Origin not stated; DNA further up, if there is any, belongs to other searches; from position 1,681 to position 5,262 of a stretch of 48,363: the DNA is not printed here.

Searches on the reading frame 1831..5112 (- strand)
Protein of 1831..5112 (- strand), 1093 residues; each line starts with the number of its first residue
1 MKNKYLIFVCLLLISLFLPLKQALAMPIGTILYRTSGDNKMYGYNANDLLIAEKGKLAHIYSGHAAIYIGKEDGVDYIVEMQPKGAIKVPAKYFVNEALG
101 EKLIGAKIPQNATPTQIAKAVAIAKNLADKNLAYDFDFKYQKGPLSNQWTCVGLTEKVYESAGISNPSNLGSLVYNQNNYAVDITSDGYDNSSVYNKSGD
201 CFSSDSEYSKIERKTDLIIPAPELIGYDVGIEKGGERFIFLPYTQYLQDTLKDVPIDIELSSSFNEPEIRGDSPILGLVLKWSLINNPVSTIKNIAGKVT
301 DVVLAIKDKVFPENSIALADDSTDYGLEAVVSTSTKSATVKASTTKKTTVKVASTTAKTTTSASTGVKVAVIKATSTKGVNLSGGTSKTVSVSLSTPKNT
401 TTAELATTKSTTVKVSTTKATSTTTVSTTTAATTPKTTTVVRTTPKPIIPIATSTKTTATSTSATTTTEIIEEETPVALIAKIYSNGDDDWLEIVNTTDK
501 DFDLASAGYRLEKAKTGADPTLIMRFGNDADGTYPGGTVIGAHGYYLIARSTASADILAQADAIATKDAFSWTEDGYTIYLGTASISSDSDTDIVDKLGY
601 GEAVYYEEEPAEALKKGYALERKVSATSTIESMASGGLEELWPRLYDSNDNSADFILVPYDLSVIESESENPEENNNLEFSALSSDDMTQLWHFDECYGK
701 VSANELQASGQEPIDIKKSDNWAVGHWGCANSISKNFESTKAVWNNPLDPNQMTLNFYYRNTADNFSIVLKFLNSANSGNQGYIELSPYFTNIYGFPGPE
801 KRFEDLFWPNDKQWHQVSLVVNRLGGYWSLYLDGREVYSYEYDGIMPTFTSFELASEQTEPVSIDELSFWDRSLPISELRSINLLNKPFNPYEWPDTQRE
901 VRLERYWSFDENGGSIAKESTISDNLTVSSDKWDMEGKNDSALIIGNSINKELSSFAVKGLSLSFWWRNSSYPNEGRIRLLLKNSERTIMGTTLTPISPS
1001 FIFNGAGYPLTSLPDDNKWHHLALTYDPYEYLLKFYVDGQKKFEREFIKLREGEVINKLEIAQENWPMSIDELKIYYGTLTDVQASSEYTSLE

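Call 65: find_encoding_contigs(protein=window:1831-5112:-, flank=10000, max_places=6)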
Protein window:1831-5112:- (1093 aa): no gene with exactly this product is on record in the collection.

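Call 67: search_protein_families(library=pfam, proteins=[window:1831-5112:-], max_evalue=0.001)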
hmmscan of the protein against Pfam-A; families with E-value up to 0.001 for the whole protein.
window:1831-5112:- (1093 aa): 2 families
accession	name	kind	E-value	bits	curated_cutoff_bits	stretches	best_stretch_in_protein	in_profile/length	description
PF00932.25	LTD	-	2.3e-07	31.6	34.3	1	480-600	10-107/109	Lamin Tail Domain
PF02210.31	Laminin_G_2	-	0.00079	20.3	22.9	0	1015-1046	51-80/126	Laminin G domain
